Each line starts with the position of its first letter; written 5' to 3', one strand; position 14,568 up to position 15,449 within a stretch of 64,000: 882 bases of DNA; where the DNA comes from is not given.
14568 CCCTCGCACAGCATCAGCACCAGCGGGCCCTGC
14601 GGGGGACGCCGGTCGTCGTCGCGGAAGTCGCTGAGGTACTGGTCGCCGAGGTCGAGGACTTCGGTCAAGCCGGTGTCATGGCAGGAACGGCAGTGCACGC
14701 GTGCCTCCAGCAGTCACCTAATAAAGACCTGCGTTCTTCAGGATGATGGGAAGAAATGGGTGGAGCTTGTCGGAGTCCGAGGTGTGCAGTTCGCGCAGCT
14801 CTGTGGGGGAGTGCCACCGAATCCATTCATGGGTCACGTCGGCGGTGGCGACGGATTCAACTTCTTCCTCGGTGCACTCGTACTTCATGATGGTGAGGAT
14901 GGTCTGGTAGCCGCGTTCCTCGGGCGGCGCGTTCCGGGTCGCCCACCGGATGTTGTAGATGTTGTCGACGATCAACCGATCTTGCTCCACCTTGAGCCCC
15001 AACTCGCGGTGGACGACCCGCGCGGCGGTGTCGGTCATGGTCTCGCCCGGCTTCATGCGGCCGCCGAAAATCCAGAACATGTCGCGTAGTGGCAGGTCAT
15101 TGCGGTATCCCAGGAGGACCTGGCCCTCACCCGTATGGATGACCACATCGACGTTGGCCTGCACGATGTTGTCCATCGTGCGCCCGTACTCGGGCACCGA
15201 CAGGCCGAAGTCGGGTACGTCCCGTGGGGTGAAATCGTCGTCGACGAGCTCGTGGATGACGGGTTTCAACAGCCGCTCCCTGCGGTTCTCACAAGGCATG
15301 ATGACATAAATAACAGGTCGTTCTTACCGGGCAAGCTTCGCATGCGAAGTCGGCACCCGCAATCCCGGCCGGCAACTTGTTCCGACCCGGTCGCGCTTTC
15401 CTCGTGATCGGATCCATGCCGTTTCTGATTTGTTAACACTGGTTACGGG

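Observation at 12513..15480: GDP-sugar 4,6-dehydratase, C-methyltransferase and NUDIX cassette with atypical composition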

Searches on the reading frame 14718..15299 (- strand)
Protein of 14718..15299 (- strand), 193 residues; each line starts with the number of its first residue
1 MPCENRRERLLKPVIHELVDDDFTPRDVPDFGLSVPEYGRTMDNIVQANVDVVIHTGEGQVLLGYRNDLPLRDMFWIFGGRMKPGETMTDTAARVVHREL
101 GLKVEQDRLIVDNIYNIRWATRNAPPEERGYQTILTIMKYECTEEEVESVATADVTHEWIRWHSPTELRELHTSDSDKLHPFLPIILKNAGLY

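Call 4: search_protein_families(library=pfam, proteins=[window:14718-15299:-], max_evalue=0.01)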
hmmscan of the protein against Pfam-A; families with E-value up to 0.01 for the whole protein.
window:14718-15299:- (193 aa): 1 family
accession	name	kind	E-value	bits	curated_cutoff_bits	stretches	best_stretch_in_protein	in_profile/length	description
PF00293.34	NUDIX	-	2.3e-10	41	21.1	1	48-178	4-129/134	NUDIX domain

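Call 6: search_protein_families(library=ncbifam, proteins=[window:14718-15299:-], max_evalue=0.01)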
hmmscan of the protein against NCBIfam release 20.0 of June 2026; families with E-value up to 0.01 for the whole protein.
window:14718-15299:- (193 aa): 9 families
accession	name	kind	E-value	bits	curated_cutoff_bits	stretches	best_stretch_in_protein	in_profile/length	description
NF011963.0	PRK15434.1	subfamily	1.5e-08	34.5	146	1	49-168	19-134/159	GDP-mannose mannosyl hydrolase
NF006961.0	PRK09438.1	equivalog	5.2e-06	26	103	1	49-113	10-73/151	dihydroneopterin triphosphate diphosphatase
NF006530.0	PRK08999.1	equivalog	5.9e-06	25.5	245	1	52-112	11-72/315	Nudix family hydrolase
NF003790.0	PRK05379.2-2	equivalog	0.00016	20.8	403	1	49-104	219-273/354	bifunctional nicotinamide mononucleotide adenylyltransferase/ADP-ribose pyrophosphatase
NF001937.0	PRK00714.1-4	equivalog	0.00026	20.7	139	1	47-111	8-69/161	RNA pyrophosphohydrolase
NF007834.0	PRK10546.1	equivalog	0.0036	17.1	156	0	53-113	9-70/135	pyrimidine (deoxy)nucleoside triphosphate diphosphatase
NF001935.0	PRK00714.1-2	equivalog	0.0037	16.8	259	1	47-163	8-127/183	RNA pyrophosphohydrolase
NF001934.0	PRK00714.1-1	equivalog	0.0038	16.7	241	0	47-118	8-76/176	RNA pyrophosphohydrolase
NF001299.0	PRK00241.1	equivalog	0.0044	16.5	158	1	50-106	138-192/263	NAD(+) diphosphatase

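Call 18: search_solved_structures(query=window:14718-15299:-, show_alignments=3, max_evalue=0.1)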
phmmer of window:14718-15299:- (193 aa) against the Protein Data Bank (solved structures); distinct sequences matched with E-value up to 0.1: 16.
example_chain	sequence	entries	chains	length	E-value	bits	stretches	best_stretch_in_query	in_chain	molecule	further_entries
2i8t_A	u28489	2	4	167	3.9e-05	26.8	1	47-168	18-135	GDP-mannose mannosyl hydrolase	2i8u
2gt4_A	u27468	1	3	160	0.00011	25.3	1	47-105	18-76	GDP-mannose mannosyl hydrolase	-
1rya_A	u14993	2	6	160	0.00011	25.3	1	47-105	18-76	GDP-mannose mannosyl hydrolase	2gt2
5wy6_E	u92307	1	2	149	0.00015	24.8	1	50-111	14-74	Nudix hydrolase 1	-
6dby_A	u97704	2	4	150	0.00029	23.9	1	50-111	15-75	Nudix hydrolase 1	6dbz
5gp0_E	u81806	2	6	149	0.0003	23.9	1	50-111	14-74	Nudix hydrolase 1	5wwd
6fl4_A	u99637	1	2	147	0.00031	23.8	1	50-111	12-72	Nudix hydrolase 1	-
4hvy_A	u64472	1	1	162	0.00096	22.2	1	56-110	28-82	Nucleoside diphosphate-linked moiety X motif 18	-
3gg6_A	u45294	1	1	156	0.0055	19.8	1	55-110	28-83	Nucleoside diphosphate-linked moiety X motif 18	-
3mcf_A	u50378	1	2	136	0.011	18.7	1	61-172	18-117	Diphosphoinositol polyphosphate phosphohydrolase 3-alpha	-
6scx_A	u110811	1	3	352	0.018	18.1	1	51-106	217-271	Peroxisomal NADH pyrophosphatase NUDT12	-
6o3p_A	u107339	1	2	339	0.021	17.9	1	51-105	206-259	Peroxisomal NADH pyrophosphatase NUDT12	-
1vc8_A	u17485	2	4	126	0.023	17.7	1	57-105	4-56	Ndx1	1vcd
3ees_A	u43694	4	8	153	0.036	17.1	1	58-109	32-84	Probable pyrophosphohydrolase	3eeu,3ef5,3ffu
1vc9_A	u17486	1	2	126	0.06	16.4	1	57-105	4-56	Ndx1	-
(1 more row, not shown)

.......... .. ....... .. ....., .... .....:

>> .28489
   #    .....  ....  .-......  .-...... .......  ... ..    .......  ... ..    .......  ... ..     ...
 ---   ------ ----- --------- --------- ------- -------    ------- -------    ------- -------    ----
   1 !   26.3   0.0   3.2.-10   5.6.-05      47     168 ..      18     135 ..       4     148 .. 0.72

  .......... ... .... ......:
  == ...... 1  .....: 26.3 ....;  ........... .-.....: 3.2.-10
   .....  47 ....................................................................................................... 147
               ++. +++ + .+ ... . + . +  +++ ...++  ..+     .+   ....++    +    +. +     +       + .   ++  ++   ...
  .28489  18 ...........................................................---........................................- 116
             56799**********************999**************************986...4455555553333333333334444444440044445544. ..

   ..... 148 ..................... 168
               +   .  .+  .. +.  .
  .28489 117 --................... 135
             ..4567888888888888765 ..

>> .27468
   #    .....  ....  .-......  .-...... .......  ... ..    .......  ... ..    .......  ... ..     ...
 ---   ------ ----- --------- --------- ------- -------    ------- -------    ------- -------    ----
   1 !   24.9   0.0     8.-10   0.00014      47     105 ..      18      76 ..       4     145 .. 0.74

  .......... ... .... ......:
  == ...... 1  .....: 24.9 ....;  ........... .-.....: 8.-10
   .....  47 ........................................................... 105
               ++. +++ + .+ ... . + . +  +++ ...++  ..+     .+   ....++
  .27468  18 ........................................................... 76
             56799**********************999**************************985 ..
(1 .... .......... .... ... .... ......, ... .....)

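Call 24: find_homologous_proteins(query=window:14718-15269:-)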
Query window:14718-15269:- (183 aa): 32 proteins with E <= 0.001 among 83 candidates.
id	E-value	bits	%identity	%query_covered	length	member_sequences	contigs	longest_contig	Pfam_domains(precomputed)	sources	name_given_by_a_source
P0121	2.1e-121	421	100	100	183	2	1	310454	PF00293.35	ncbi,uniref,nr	ncbi:NUDIX hydrolase [Actinomadura craniellae]|uniref:NUDIX hydrolase n=1 Tax=Actinomadura craniella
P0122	2.1e-89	316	72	98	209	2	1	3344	PF00293.35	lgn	-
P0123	9.6e-85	301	70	98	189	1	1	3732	PF00293.35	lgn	-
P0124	3.2e-84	299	68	100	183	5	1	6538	PF00293.35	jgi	jgi:ADP-ribose pyrophosphatase YjhB (NUDIX family)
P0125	3.9e-83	296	66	99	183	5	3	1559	PF00293.35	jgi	jgi:ADP-ribose pyrophosphatase YjhB (NUDIX family)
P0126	8.2e-83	295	66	99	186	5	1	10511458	PF00293.35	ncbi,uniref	ncbi:NUDIX domain-containing protein [Dactylosporangium sp. CA-052675]|uniref:NUDIX domain-containin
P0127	1.1e-82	294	69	100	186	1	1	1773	PF00293.35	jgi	jgi:ADP-ribose pyrophosphatase YjhB (NUDIX family)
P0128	4.3e-82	292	65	99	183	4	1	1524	PF00293.35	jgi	jgi:hypothetical protein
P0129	2.1e-81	290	67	100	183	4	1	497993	PF00293.35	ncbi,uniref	ncbi:NUDIX domain-containing protein [Spirillospora sp. NPDC048911]|uniref:NUDIX domain-containing p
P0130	8.4e-81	288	67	100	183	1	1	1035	PF00293.35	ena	-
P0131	1.6e-80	287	64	99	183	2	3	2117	PF00293.35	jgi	jgi:ADP-ribose pyrophosphatase YjhB (NUDIX family)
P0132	1.9e-80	287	64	99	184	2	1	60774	PF00293.35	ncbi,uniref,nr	ncbi:NUDIX domain-containing protein [Bailinhaonella thermotolerans]|uniref:NUDIX domain-containing 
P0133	2.2e-80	287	64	100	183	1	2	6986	PF00293.35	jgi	jgi:ADP-ribose pyrophosphatase YjhB (NUDIX family)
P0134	8.2e-80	285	65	100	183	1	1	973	PF00293.35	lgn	-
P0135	3.7e-79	283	66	100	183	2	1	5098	PF00293.35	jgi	jgi:ADP-ribose pyrophosphatase YjhB (NUDIX family)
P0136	4.6e-79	283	65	100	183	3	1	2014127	PF00293.35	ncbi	ncbi:NUDIX domain-containing protein [Spirillospora sp. CA-253888]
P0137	7.3e-79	282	62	100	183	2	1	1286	PF00293.35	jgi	-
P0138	8.3e-79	282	66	100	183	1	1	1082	PF00293.35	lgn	-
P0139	5.8e-78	279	63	99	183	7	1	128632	PF00293.35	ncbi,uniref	ncbi:NUDIX domain-containing protein [Micromonospora rubida]|uniref:NUDIX domain-containing protein 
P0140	1.6e-77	278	62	100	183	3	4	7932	PF00293.35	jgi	jgi:ADP-ribose pyrophosphatase YjhB (NUDIX family)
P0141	7.5e-77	275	65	98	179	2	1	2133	PF00293.35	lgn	-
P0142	1.3e-76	275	64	98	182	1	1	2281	PF00293.35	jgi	jgi:ADP-ribose pyrophosphatase YjhB (NUDIX family)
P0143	4.0e-76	273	62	100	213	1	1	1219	PF00293.35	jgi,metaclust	metaclust:\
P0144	5.2e-76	273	62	100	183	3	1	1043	PF00293.35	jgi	jgi:ADP-ribose pyrophosphatase YjhB (NUDIX family)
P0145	1.7e-75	271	59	99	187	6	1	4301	PF00293.35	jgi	jgi:colanic acid biosynthesis protein WcaH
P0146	7.0e-74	266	60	100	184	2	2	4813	PF00293.35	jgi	jgi:ADP-ribose pyrophosphatase YjhB (NUDIX family)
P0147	1.3e-73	265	60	99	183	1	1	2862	PF00293.35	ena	-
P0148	5.2e-73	263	61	100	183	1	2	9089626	PF00293.35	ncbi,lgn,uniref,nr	ncbi:NUDIX domain-containing protein [Nonomuraea sp. NBC_01738]|uniref:NUDIX domain-containing prote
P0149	1.1e-71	259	59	98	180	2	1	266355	PF00293.35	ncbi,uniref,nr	ncbi:NUDIX hydrolase [Micromonospora okii]|uniref:NUDIX hydrolase n=1 Tax=Micromonospora okii TaxID=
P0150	2.3e-71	257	60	98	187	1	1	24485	PF00293.35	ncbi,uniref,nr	ncbi:NUDIX hydrolase [Micromonospora sp. KC207]|uniref:NUDIX domain-containing protein n=1 Tax=Micro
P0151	2.1e-69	251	58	98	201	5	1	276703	PF00293.35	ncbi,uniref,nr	ncbi:NUDIX domain-containing protein [Amycolatopsis acidiphila]|uniref:NUDIX domain-containing prote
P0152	1.1e-54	203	51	97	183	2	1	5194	PF00293.35,PF14815.13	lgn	-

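Call 34: predict_structure(alignment_id=A2)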
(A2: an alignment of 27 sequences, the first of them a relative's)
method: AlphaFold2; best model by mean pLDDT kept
length: 183 residues; sequences in the alignment: 27
mean_pLDDT: 82.1   pTM: 0.80
mean pLDDT of the five models: 82.1, 82.1, 81.5, 80.4, 79.6
residues with pLDDT >= 90: 101; 70-90: 40; 50-70: 21; < 50: 21
segments of 3 or more residues with pLDDT < 50: 16-20, 25-29, 114-120
pLDDT, mean of each block of 10 residues (from residue 1): 68 53 50 63 97 92 94 86 96 95 82 48 85 95 91 96 91 94 94
secondary structure, 60 per line:
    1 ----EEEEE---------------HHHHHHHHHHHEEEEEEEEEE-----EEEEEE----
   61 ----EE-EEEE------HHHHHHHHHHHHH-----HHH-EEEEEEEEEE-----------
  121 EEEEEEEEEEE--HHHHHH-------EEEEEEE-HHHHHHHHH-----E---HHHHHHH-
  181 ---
elements in order: E5-9 H25-35 E36-45 E51-56 E68-71 H78-90 E100-109 E121-131 H134-139 E147-153 H155-163 H173-179

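Call 36: search_protein_representatives(alignment_id=A2)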
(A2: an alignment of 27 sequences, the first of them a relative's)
Query: 27 sequences, 183 profile positions. Proteins with E-value up to 0.001 (for the whole library): 1505; up to 1e-10: 266; up to 1e-30: 2. The best 150 are listed.
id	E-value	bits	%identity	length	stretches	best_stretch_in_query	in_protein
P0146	5.0e-91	319.5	-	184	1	2-183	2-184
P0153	1.0e-30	122.9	-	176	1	17-182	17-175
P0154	1.8e-29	118.9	-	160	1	24-183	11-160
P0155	7.2e-26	107.1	-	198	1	4-179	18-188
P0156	7.3e-26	107.1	-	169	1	20-164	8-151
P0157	8.8e-26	106.8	-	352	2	23-157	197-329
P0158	2.0e-25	105.7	-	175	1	24-182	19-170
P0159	8.5e-24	100.4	-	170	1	18-169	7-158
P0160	1.1e-23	100.0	-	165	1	20-152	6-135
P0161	1.3e-23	99.7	-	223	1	19-179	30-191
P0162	2.7e-23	98.7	-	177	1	24-158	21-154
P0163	4.1e-23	98.2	-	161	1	24-166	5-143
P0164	5.4e-23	97.8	-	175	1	23-173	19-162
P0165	6.5e-23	97.5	-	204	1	23-160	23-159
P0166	6.8e-23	97.4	-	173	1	15-160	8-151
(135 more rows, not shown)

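Call 38: fold_search(model_id=the predicted structure, library=pdb)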
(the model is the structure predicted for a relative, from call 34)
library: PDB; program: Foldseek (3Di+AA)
matches with E <= 10: 900; with E <= 0.001: 560
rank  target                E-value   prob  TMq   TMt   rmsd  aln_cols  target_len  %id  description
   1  2i8t_B                9.3e-11  1.00  0.61  0.74   5.3       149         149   19  GDP-mannose mannosyl hydrolase-calcium-GDP-mannose complex (released 2007-06-19)
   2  1rya_A                1.1e-10  1.00  0.61  0.69   5.3       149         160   19  Crystal Structure of the E. coli GDP-mannose mannosyl hydrolase in complex with GDP and MG (released 2004-06-22)
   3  2i8t_A                1.9e-10  1.00  0.61  0.74   5.3       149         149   19  GDP-mannose mannosyl hydrolase-calcium-GDP-mannose complex (released 2007-06-19)
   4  2gt2_C                2.1e-10  1.00  0.59  0.69   5.2       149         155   19  Structure of the E. coli GDP-mannose mannosyl hydrolase (released 2006-12-12)
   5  2gt2_B                6.3e-10  1.00  0.60  0.71   4.2       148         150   18  Structure of the E. coli GDP-mannose mannosyl hydrolase (released 2006-12-12)
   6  2gt2_A                9.7e-10  1.00  0.58  0.68   5.3       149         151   18  Structure of the E. coli GDP-mannose mannosyl hydrolase (released 2006-12-12)
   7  2gt2_D                1.2e-09  1.00  0.59  0.69   5.3       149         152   19  Structure of the E. coli GDP-mannose mannosyl hydrolase (released 2006-12-12)
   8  2gt4_A                1.4e-09  1.00  0.61  0.68   5.3       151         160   20  Crystal Structure of the Y103F mutant of the GDP-mannose mannosyl hydrolase in complex with GDP-mannose and MG+2 (released 2006-12-12)
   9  5wy6_E                2.6e-09  1.00  0.57  0.74   4.8       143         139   21  Crystal structure of AtNUDX1 (E56A) (released 2017-11-15)
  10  5gp0_E                2.9e-09  1.00  0.57  0.74   4.9       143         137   21  Crystal structure of geraniol-NUDX1 complex (released 2017-10-04)
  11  5gp0_I                4.0e-09  1.00  0.57  0.73   4.9       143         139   21  Crystal structure of geraniol-NUDX1 complex (released 2017-10-04)
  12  5wy6_A                5.5e-09  1.00  0.57  0.74   4.9       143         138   21  Crystal structure of AtNUDX1 (E56A) (released 2017-11-15)
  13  5gp0_A                5.8e-09  1.00  0.57  0.74   4.8       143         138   21  Crystal structure of geraniol-NUDX1 complex (released 2017-10-04)
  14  7b7v_A                5.8e-09  1.00  0.53  0.63   6.5       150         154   21  Structure of NUDT15 in complex with Acyclovir monophosphate (released 2021-05-19)
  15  5bon_D                7.5e-09  1.00  0.59  0.71   4.0       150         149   23  Crystal structure of human Nudt15 (MTH2) (released 2015-08-05)
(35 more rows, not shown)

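Call 58: search_solved_structures(query=A2, show_alignments=2, max_evalue=0.001)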
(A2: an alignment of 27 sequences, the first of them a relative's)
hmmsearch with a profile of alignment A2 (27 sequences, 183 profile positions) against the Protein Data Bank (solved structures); distinct sequences matched with E-value up to 0.001: 35.
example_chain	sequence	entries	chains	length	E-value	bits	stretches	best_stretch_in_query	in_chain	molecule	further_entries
2gt4_A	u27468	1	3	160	5.9e-09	38.9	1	24-161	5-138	GDP-mannose mannosyl hydrolase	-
2i8t_A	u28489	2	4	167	8.6e-09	38.4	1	24-160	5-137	GDP-mannose mannosyl hydrolase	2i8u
1rya_A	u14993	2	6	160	1.1e-08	38.1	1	24-160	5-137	GDP-mannose mannosyl hydrolase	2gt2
5wy6_E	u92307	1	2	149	1.8e-05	27.6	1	40-101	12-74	Nudix hydrolase 1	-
6fl4_A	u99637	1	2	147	3.7e-05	26.6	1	40-101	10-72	Nudix hydrolase 1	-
6dby_A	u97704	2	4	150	3.7e-05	26.6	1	40-101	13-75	Nudix hydrolase 1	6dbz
5gp0_E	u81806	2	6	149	3.7e-05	26.5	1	40-101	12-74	Nudix hydrolase 1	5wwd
4v14_A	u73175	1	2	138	0.00023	24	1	42-98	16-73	MUTATOR MUTT PROTEIN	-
6glf_A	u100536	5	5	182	0.00032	23.5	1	47-96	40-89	7,8-dihydro-8-oxoguanine triphosphatase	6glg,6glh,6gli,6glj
4hvy_A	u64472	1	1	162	0.00033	23.5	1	43-100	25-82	Nucleoside diphosphate-linked moiety X motif 18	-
3ees_A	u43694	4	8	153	0.00037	23.3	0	46-102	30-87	Probable pyrophosphohydrolase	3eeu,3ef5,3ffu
3gg6_A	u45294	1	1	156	0.00051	22.8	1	43-100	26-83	Nucleoside diphosphate-linked moiety X motif 18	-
5otn_A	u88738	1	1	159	0.00054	22.8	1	45-96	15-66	Nudix (Nucleoside diphosphate linked moiety X)-type motif 1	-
5ws7_A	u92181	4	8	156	0.00059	22.6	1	47-96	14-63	7,8-dihydro-8-oxoguanine triphosphatase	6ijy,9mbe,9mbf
9xri_A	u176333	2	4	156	0.00059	22.6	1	47-96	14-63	Oxidized purine nucleoside triphosphate hydrolase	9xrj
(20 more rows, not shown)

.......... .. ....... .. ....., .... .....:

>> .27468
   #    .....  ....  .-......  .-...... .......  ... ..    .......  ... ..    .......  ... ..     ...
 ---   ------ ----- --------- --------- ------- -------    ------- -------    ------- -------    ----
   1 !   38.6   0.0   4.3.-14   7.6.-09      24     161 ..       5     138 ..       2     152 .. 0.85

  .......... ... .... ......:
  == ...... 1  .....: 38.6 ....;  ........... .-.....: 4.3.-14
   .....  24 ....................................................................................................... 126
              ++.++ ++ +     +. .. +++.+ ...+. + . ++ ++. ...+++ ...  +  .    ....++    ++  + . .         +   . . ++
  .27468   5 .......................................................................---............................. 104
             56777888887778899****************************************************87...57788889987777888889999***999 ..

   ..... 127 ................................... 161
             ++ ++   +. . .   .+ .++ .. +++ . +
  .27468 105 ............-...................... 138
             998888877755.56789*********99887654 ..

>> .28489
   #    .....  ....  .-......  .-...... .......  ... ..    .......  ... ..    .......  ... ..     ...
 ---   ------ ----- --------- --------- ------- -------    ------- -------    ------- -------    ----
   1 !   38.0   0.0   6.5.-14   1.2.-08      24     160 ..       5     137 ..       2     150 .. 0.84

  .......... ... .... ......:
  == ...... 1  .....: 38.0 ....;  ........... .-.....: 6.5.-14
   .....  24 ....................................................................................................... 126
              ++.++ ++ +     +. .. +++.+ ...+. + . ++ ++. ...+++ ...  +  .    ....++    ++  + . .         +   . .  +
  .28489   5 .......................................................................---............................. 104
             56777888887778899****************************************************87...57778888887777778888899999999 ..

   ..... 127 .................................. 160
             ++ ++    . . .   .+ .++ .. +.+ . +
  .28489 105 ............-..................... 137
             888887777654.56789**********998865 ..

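Call 59: search_protein_families(library=padloc, proteins=[window:14718-15269:-], max_evalue=0.001)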
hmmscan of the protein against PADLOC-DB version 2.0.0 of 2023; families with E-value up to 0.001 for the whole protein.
window:14718-15269:- (183 aa): 1 family
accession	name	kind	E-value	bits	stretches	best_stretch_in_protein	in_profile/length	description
PDLC04899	PDC-S07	-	9.5e-07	26.5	1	40-167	9-121/135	-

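Call 68: find_encoding_contigs(protein=P0152, flank=10000, max_places=4)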
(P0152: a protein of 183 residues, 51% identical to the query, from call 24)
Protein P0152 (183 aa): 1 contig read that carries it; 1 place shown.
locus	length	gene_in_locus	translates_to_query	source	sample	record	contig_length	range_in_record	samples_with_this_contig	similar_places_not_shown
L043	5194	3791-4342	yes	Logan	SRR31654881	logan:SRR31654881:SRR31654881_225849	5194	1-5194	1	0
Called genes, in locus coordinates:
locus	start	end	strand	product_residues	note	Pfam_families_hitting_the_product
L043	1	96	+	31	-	?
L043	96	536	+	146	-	PF00572:Ribosomal_L13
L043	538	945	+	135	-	PF00380:Ribosomal_S9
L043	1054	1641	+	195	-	PF11611:DUF4352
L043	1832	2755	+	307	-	PF00793:DAHP_synth_1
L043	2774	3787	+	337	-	PF00579:tRNA-synt_1b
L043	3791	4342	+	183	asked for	PF00293:NUDIX, PF14815:NUDIX_4 (weak)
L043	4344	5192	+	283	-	?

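Call 70: find_encoding_contigs(protein=P0124, flank=10000, max_places=3)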
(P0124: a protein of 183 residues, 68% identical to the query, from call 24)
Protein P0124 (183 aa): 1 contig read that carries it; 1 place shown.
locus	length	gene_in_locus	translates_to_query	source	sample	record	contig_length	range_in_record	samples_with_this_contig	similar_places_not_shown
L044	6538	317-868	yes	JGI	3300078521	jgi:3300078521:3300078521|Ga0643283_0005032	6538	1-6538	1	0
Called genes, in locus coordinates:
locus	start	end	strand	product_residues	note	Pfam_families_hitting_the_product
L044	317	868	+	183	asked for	PF00293:NUDIX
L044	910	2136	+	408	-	PF08421:Methyltransf_13, PF13489:Methyltransf_23, PF08241:Methyltransf_11 (weak), PF08242:Methyltransf_12, PF13649:Methyltransf_25 (weak), PF08484:Methyltransf_14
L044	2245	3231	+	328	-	PF01370:Epimerase, PF04321:RmlD_sub_bind (weak), PF16363:GDP_Man_Dehyd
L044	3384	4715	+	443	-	PF01547:SBP_bac_1, PF13416:SBP_bac_8, PF13531:SBP_bac_11 (faint)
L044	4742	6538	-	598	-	?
